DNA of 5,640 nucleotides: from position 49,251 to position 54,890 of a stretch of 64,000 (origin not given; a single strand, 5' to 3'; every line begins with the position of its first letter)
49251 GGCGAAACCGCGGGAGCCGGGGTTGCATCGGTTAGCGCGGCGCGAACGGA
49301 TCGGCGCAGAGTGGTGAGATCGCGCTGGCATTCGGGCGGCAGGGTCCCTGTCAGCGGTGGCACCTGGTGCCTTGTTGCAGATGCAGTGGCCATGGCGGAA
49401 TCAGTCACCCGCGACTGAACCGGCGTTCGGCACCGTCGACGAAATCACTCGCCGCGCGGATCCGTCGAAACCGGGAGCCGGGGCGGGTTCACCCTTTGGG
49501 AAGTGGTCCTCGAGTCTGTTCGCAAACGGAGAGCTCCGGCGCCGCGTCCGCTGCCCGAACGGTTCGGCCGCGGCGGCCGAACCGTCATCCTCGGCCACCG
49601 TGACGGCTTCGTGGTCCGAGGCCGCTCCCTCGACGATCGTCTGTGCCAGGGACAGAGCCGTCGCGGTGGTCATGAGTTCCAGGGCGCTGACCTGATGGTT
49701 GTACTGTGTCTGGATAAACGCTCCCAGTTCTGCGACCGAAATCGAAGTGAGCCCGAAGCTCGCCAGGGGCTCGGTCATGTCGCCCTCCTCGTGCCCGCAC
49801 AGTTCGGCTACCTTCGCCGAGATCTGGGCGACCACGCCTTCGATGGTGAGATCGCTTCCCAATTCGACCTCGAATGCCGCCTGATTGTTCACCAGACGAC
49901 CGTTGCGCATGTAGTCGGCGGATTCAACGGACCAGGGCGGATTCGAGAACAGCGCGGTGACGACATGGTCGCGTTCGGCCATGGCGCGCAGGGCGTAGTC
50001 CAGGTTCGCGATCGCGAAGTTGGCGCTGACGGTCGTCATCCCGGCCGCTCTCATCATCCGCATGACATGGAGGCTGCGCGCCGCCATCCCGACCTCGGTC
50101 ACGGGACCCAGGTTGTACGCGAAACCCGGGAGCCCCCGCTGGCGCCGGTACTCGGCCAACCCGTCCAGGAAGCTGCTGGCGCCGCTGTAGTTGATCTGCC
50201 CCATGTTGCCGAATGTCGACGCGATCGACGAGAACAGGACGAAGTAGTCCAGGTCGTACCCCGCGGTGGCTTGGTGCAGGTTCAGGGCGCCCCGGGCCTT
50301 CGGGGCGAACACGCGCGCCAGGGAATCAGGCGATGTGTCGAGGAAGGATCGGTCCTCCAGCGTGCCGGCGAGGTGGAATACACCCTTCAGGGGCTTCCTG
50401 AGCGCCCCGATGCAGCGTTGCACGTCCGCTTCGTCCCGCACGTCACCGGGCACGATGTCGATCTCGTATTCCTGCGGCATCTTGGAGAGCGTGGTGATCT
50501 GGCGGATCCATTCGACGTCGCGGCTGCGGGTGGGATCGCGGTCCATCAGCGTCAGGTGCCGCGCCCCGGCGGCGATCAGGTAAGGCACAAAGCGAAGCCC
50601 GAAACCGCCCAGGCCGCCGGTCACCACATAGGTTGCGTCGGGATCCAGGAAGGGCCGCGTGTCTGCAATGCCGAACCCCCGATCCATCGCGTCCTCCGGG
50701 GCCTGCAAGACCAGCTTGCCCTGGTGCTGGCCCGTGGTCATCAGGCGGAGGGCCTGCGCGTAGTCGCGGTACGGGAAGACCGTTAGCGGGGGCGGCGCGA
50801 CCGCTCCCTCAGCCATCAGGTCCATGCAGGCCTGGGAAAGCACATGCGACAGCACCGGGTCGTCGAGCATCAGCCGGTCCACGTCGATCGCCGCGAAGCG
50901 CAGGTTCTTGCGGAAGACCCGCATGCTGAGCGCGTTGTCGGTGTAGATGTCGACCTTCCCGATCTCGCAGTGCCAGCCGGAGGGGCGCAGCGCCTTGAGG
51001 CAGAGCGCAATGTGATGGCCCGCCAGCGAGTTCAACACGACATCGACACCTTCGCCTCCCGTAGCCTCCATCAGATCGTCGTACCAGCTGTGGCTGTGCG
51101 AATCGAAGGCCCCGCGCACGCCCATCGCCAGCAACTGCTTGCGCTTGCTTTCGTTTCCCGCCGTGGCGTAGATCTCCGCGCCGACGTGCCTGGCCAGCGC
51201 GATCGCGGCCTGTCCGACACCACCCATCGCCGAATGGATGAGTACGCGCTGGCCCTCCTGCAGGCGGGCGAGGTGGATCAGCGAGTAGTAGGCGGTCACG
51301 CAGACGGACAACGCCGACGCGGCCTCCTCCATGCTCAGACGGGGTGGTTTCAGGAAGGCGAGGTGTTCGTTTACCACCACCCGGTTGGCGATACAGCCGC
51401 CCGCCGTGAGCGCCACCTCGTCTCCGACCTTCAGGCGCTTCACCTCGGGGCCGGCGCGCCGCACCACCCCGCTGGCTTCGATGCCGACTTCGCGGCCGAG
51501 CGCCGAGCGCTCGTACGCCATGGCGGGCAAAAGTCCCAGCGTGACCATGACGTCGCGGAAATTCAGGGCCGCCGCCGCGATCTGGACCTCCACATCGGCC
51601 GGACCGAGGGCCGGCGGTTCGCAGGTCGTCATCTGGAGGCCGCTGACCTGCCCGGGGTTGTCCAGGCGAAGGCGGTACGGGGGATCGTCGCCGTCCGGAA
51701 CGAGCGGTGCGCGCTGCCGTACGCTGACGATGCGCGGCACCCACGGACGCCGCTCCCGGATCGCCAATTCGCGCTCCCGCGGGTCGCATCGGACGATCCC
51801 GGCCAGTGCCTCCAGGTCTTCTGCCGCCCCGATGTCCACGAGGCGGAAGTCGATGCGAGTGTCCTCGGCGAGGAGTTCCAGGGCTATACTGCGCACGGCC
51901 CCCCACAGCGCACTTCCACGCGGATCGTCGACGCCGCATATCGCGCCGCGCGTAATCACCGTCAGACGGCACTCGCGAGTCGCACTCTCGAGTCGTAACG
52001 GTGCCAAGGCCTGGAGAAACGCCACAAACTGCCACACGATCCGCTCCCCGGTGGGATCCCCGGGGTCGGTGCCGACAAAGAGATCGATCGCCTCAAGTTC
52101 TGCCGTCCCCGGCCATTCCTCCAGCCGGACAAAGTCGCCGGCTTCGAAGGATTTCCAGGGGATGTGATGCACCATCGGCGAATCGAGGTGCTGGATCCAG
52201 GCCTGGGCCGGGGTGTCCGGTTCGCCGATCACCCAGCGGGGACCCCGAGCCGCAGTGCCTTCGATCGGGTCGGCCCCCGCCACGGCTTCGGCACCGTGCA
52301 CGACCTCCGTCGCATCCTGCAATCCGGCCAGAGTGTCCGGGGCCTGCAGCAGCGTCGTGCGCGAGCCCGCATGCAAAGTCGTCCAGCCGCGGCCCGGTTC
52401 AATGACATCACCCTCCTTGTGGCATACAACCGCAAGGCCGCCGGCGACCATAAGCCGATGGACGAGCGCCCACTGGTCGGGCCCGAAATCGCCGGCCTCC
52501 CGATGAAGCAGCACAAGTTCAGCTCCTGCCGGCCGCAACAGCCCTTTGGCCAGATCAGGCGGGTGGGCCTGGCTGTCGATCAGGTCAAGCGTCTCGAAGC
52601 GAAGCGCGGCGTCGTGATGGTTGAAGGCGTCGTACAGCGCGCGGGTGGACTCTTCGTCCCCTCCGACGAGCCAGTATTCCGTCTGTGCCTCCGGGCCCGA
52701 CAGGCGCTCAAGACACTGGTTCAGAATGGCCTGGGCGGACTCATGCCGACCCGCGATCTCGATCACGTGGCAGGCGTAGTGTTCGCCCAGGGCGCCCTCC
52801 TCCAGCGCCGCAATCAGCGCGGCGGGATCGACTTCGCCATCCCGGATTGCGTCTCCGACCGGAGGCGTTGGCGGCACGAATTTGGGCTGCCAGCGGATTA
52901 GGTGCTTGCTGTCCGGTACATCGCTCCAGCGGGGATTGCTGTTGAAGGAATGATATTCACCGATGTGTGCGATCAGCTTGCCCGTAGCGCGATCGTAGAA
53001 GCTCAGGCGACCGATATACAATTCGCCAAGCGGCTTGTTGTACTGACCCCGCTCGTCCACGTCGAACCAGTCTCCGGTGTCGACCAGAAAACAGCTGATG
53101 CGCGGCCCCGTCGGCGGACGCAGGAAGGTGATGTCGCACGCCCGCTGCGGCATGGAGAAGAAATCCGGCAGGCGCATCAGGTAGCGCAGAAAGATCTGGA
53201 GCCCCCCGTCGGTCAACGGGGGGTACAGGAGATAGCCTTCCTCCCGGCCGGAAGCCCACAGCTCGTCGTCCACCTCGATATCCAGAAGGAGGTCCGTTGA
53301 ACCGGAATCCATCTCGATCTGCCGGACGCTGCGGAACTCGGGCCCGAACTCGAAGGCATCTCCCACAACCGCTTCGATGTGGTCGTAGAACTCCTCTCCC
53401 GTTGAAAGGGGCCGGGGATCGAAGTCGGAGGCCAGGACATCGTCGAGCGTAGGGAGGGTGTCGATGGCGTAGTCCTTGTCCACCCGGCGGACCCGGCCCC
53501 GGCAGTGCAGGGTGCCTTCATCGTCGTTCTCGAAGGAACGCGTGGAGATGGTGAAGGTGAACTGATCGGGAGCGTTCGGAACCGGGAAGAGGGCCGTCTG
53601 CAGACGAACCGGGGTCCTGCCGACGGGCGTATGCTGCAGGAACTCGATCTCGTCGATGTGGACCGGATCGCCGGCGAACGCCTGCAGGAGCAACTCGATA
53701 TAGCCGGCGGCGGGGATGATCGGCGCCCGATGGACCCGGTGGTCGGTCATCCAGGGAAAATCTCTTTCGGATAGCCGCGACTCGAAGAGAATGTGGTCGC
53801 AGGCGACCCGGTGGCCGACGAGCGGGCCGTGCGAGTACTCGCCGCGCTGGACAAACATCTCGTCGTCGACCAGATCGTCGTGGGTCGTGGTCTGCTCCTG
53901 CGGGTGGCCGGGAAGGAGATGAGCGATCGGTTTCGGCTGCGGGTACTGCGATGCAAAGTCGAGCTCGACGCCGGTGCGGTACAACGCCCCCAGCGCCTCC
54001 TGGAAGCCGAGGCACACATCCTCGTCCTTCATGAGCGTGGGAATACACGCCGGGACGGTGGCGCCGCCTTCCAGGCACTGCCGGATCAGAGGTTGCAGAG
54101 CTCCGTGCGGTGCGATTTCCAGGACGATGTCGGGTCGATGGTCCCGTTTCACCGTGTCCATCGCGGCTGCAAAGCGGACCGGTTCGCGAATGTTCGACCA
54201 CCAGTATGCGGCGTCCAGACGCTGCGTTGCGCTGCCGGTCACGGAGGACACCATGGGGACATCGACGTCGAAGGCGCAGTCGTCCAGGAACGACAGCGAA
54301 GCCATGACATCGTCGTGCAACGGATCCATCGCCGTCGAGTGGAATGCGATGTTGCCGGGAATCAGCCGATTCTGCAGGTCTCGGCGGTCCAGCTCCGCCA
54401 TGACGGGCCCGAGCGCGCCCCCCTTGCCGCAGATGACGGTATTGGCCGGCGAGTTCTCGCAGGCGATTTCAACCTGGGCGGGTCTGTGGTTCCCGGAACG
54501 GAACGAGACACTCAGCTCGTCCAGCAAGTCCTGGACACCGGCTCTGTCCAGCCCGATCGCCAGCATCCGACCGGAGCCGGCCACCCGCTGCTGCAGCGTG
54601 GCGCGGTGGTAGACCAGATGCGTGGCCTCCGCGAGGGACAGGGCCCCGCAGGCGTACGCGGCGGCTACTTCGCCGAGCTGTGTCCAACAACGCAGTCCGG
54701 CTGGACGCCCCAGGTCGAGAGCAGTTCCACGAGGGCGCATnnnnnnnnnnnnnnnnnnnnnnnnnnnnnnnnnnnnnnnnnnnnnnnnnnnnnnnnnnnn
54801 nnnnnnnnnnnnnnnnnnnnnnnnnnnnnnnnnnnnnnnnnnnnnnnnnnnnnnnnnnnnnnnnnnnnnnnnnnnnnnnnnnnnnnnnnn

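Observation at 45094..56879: Compact FAS/MAS-like type I PKS operon with a trans reductase-sulfotransferase fusion and a B12 radical SAM enzyme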

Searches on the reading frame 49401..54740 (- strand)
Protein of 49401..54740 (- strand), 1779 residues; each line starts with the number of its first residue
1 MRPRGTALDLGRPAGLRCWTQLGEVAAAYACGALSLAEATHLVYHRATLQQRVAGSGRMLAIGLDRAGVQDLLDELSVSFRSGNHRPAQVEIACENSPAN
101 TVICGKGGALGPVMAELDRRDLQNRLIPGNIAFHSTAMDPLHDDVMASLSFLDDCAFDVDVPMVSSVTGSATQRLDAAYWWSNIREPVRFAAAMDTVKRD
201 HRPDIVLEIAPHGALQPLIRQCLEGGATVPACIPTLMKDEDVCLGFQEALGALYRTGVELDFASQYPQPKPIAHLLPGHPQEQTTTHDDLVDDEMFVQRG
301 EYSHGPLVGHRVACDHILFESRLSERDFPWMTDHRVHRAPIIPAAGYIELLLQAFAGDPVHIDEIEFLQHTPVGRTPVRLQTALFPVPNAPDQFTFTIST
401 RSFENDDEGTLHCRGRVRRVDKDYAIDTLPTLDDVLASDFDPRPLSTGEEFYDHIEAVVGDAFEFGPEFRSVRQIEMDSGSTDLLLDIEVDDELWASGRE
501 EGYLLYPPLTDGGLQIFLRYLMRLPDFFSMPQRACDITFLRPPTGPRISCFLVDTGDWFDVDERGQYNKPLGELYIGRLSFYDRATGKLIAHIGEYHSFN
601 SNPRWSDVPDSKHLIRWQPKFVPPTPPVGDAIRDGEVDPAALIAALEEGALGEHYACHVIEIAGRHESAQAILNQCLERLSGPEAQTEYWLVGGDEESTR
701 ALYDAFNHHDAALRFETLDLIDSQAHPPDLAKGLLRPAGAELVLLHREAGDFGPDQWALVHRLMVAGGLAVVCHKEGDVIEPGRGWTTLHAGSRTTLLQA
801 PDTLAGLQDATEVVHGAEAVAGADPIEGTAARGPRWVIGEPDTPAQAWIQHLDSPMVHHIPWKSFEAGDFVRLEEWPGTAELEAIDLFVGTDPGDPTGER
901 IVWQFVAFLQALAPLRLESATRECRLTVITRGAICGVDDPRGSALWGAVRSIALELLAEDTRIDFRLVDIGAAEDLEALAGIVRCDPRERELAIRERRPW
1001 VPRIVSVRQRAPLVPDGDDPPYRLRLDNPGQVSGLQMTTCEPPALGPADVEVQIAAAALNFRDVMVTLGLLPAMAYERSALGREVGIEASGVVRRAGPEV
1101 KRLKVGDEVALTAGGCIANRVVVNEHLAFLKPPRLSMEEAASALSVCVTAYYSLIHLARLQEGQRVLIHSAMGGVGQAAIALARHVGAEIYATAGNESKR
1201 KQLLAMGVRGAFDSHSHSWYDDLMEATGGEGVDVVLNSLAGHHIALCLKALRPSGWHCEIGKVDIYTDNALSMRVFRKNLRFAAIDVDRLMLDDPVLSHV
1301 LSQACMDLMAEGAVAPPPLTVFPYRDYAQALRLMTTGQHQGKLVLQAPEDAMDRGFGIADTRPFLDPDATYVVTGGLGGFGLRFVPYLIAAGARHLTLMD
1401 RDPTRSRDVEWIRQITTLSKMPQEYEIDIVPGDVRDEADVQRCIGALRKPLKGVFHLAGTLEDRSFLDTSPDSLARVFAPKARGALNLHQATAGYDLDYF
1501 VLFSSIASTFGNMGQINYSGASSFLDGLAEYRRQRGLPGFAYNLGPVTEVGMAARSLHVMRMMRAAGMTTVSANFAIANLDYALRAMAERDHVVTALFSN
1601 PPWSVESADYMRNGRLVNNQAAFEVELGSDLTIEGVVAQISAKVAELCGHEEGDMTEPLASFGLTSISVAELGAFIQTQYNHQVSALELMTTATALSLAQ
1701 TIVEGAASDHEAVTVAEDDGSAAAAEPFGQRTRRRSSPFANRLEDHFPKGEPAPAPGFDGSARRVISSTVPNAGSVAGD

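Call 4: search_protein_families(library=pfam, proteins=[window:49401-54740:-], max_evalue=0.01)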
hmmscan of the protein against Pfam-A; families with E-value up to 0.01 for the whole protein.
window:49401-54740:- (1779 aa): 12 families
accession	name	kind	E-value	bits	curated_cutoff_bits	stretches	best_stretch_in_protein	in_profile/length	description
PF08659.16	KR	-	1e-51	175.9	22.6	1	1369-1548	1-179/180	KR domain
PF00698.26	Acyl_transf_1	-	3.2e-31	109.4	32.7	1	22-259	92-318/319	Acyl transferase domain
PF00107.32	ADH_zinc_N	-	6.4e-18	65.4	31.8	1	1174-1280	1-107/129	Zinc-binding dehydrogenase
PF13602.12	ADH_zinc_N_2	-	6e-16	60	27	1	1220-1345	15-134/134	Zinc-binding dehydrogenase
PF21089.3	PKS_DH_N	-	1e-14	54.8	27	1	306-401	2-103/103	Polyketide synthase dehydratase domain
PF08240.17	ADH_N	-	3.9e-09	37.1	23.5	1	1046-1116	1-66/104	Alcohol dehydrogenase GroES-like domain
PF00106.31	adh_short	-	8.8e-08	32.3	26.6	1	1371-1530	3-161/195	short chain dehydrogenase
PF00550.31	PP-binding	-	2.1e-05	25.1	20.8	1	1639-1702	2-67/67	Phosphopantetheine attachment site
PF16363.11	GDP_Man_Dehyd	-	3.2e-05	24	27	1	1373-1517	2-140/332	GDP-mannose 4,6 dehydratase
PF13561.12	adh_short_C2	-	0.00024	21.2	27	1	1418-1492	36-115/236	Enoyl-(Acyl carrier protein) reductase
PF14765.12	PS-DH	-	0.00064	19.7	23.7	1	442-543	14-110/166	Polyketide synthase dehydratase N-terminal domain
PF02719.21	Polysacc_synt_2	-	0.0074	15.9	20.2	0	1372-1459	2-86/293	Polysaccharide biosynthesis protein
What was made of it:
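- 49401..54740 (-): swfA 3' ORF. Genuine coding sequence runs from about 54674 downward. Approximate domains: rest of AT (to ~53949), DH (~53846-52974), ΨMT (~52871-52329), ΨKR (~52241-51759), ER (~51641-50694), KR (~50651-50079), ACP (~49856-49629), then a poorly conserved C-terminal tail. Pfam (call 4).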

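Call 29: search_protein_families(library=ncbifam, proteins=[window:49401-54740:-], max_evalue=0.001)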
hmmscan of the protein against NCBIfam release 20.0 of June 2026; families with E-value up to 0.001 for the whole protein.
window:49401-54740:- (1779 aa): 32 families (the best 25 are shown)
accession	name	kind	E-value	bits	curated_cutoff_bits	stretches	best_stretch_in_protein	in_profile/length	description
NF041183.1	Pks2_ls1_myc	equivalog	6.4e-154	514.1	2400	2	920-1695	1301-2075/2086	sulfolipid-1 biosynthesis phthioceranic/hydroxyphthioceranic acid synthase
NF045894.1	PKS_plus_SDR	equivalog_domain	4.9e-94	316.1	1740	2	1365-1593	1154-1378/1515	type I polyketide synthase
TIGR02824.1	quinone_pig3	subfamily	4.2e-52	177.2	296.8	1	1025-1346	5-324/325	putative NAD(P)H quinone oxidoreductase, PIG3 family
NF037940.1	PKS_MbtD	equivalog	1.6e-39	135.7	1150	2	21-224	183-375/978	mycobactin polyketide synthase MbtD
NF037941.1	PKS_NbtC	equivalog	3.4e-34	118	1150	2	1369-1694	680-1018/1027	nocobactin polyketide synthase NbtC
NF008024.0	PRK10754.1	subfamily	1.1e-26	93.7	348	1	1023-1258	4-236/327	NADPH:quinone reductase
TIGR01751.1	crot-CoA-red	equivalog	5.5e-23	81.3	378.55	2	1113-1222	138-249/398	crotonyl-CoA carboxylase/reductase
NF040607.1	mycolic_Pks13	equivalog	1.4e-21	75.8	2100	1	21-270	754-1002/1680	polyketide synthase Pks13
NF010344.0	PRK13771.1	subfamily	2.7e-18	66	349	2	1115-1271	116-265/334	putative alcohol dehydrogenase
NF041172.1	AcrlCoa_red_Thmprot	equivalog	7.4e-17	61.3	500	2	1115-1274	116-267/334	acryloyl-CoA reductase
TIGR02817.1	adh_fam_1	subfamily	1.2e-15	57.8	284.05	1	1035-1261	17-247/336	zinc-binding alcohol dehydrogenase family protein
TIGR00128.1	fabD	equivalog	8e-14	51.8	260.9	1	22-221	92-285/290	ACP S-malonyltransferase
TIGR02823.1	oxido_YhdH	subfamily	1.3e-13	50.5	297.25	1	1036-1267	15-248/324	acrylyl-CoA reductase family protein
NF003808.0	PRK05396.1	equivalog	1.6e-13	50.3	380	1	1113-1346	117-339/341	L-threonine 3-dehydrogenase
TIGR03131.1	malonate_mdcH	equivalog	1.1e-12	48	297.9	1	22-226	85-279/297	malonate decarboxylase subunit epsilon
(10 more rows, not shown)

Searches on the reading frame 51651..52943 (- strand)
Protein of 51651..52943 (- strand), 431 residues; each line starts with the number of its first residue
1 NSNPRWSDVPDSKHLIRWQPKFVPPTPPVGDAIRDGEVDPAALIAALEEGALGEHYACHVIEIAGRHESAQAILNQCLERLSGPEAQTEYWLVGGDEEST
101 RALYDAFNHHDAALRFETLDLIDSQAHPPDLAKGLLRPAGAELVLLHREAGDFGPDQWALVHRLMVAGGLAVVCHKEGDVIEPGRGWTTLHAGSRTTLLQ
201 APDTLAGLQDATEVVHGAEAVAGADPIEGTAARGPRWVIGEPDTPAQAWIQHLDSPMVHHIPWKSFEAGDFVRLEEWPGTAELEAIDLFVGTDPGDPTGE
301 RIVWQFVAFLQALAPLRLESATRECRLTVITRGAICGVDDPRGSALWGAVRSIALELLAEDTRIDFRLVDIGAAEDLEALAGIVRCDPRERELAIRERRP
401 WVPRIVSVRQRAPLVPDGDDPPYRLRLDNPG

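Call 34: search_solved_structures(query=window:51651-52943:-, max_evalue=1, show_alignments=2)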
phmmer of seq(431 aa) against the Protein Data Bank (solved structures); distinct sequences matched with E-value up to 1: 0.

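Call 35: search_protein_families(library=pfam, proteins=[window:51651-52943:-], max_evalue=10)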
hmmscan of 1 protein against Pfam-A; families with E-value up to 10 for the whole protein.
seq(431 aa): 0 families
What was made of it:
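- Checked: The '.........' region has no Pfam or PDB sequence match (calls 34, 35).
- Tried and rejected: Pfam at E<=10 and PDB phmmer at E<=1 found nothing (calls 34, 35).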

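Call 38: find_homologous_proteins(query=window:51651-52943:-)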
Query seq(431 aa) (431 aa): 25 proteins with E <= 0.001 among 8000 candidates.
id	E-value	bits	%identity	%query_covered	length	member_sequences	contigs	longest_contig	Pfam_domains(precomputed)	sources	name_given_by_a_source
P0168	1.1e-117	412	50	100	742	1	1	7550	PF00107.33,PF08240.18,PF22953.4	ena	-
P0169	1.2e-113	399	50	100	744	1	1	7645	PF22953.4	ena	-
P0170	1.8e-112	395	49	100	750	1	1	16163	PF00107.33,PF08240.18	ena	-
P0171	1.0e-110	389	47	100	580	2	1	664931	PF22953.4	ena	-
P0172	1.8e-109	385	47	99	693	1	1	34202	PF08240.18,PF22953.4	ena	-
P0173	5.7e-108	380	68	61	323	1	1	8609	-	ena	-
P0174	7.8e-105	370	49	100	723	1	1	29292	PF08240.18,PF22953.4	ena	-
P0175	1.4e-104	369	46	100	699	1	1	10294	PF08240.18,PF22953.4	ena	-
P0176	3.2e-101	358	49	88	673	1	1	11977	PF14765.13,PF22953.4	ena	-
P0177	3.8e-99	351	46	100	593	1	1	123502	PF08240.18,PF22953.4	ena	-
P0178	5.1e-97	344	47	90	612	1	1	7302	PF14765.13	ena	-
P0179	1.9e-85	306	47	83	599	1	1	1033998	PF14765.13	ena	-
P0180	4.5e-77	278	47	78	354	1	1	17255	-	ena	-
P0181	1.5e-74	270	45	76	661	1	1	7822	PF21089.4,PF00698.27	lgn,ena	-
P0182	1.5e-73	266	52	62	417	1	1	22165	PF22953.4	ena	-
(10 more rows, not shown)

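Call 53: predict_structure(alignment_id=A4)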
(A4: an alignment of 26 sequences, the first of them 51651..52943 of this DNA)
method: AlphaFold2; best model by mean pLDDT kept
length: 431 residues; sequences in the alignment: 26
mean_pLDDT: 68.1   pTM: 0.50
mean pLDDT of the five models: 68.1, 60.3, 59.7, 52.6, 51.5
residues with pLDDT >= 90: 39; 70-90: 209; 50-70: 76; < 50: 107
segments of 3 or more residues with pLDDT < 50: 1-26, 207-230, 336-343, 383-417, 419-431
pLDDT, mean of each block of 10 residues (from residue 1): 30 28 48 77 83 67 82 86 81 86 79 77 63 66 82 77 82 87 79 89 58 37 34 80 87 87 90 88 89 77 88 89 84 52 57 68 76 56 45 35 29 41 32 29
secondary structure, 60 per line:
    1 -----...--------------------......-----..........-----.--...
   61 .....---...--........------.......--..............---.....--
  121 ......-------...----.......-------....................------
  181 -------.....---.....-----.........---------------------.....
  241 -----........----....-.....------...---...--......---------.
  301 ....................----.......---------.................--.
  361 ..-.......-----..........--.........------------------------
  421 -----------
elements in order: H29-34 H40-48 E58-65 H74-81 E88-94 H97-110 E114-118 H121-126 E141-147 H155-164 E165-174 E188-192 E196-200 H206-214 E236-240 H246-253 E258-261 H263-267 E285-290 H300-320 E325-331 H341-357 E364-370 H376-385 H388-396

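Call 59: fold_search(model_id=the predicted structure, library=pdb)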
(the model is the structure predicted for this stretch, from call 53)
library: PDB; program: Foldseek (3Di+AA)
matches with E <= 10: 1708; with E <= 0.001: 181
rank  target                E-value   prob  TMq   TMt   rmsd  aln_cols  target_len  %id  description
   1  9x2a_A                7.1e-09  1.00  0.37  0.09   9.7       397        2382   14  Cryo-EM structure of PsoA in cofactor bound state (PsoA-PKS-II) (released 2026-04-08)
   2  7cpx_A                2.3e-08  1.00  0.38  0.10   7.4       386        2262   15  Lovastatin nonaketide synthase (released 2021-01-13)
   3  5c37_C                3.7e-07  1.00  0.24  0.17  21.6       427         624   12  Structure of the beta-ketoacyl reductase domain of human fatty acid synthase bound to a spiro-imidazolone inhibitor (released 2016-06-22)
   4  5c37_A                8.3e-07  1.00  0.26  0.18  14.4       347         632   13  Structure of the beta-ketoacyl reductase domain of human fatty acid synthase bound to a spiro-imidazolone inhibitor (released 2016-06-22)
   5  2p8j_B                9.9e-07  1.00  0.21  0.40   9.3       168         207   11  Crystal structure of S-adenosylmethionine-dependent methyltransferase (NP_349143.1) from Clostridium acetobutylicum at (released 2007-04-24)
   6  4piv_A                1.2e-06  1.00  0.24  0.18  21.7       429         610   11  Human Fatty Acid Synthase Psi/KR Tri-Domain with NADPH and GSK2194069 (released 2014-07-23)
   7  4piv_B                1.3e-06  1.00  0.24  0.18  21.7       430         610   11  Human Fatty Acid Synthase Psi/KR Tri-Domain with NADPH and GSK2194069 (released 2014-07-23)
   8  6zxy                  1.3e-06  1.00  0.26  0.34   5.0       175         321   11  Structure of Archaeoglobus fulgidus Trm11 m2G10 tRNA methyltransferase enzyme (released 2020-09-23)
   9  6nna_A                1.6e-06  1.00  0.26  0.19  21.4       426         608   12  Human Fatty Acid Synthase Psi/KR Tri-Domain with NADPH and Compound 22 (released 2019-02-20)
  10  6fn6_B                1.8e-06  1.00  0.28  0.12  11.0       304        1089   10  Modifying region (DH-ER-KR) of an insect fatty acid synthase (FAS) (released 2019-03-13)
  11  6nna_B                1.9e-06  1.00  0.25  0.19  14.2       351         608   12  Human Fatty Acid Synthase Psi/KR Tri-Domain with NADPH and Compound 22 (released 2019-02-20)
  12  5thy_A                2.2e-06  1.00  0.28  0.31   5.3       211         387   16  Crystal structure of SeMet-Substituted CurJ carbon methyltransferase (released 2016-10-19)
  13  6fn6_A                3.6e-06  1.00  0.26  0.11  10.9       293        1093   10  Modifying region (DH-ER-KR) of an insect fatty acid synthase (FAS) (released 2019-03-13)
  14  6zxv_A                5.2e-06  1.00  0.25  0.33   5.4       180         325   12  Structure of Archaeoglobus fulgidus Trm11 m2G10 tRNA methyltransferase enzyme bound to sinefungin (released 2020-09-23)
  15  3lpm_A                5.2e-06  1.00  0.24  0.44   5.7       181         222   13  Crystal structure of putative methyltransferase small domain protein from Listeria monocytogenes (released 2010-02-23)
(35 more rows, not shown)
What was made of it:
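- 49401..54740 (-): Model and Foldseek for the ΨMT/ΨKR region (calls 53, 59).
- On MAS-like iterative PKS / animal FAS architecture: The ΨMT/ΨKR model matches the FAS tri-domain and the LovB/PsoA modifying regions (call 59).
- Checked: An AlphaFold model (overall pLDDT 68, about 80 in that part) matches class I methyltransferases, PKS C-MT domains and the human FAS ΨME-ΨKR-KR tri-domain by Foldseek, at E 1e-8 to 1e-5 (calls 53, 59).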
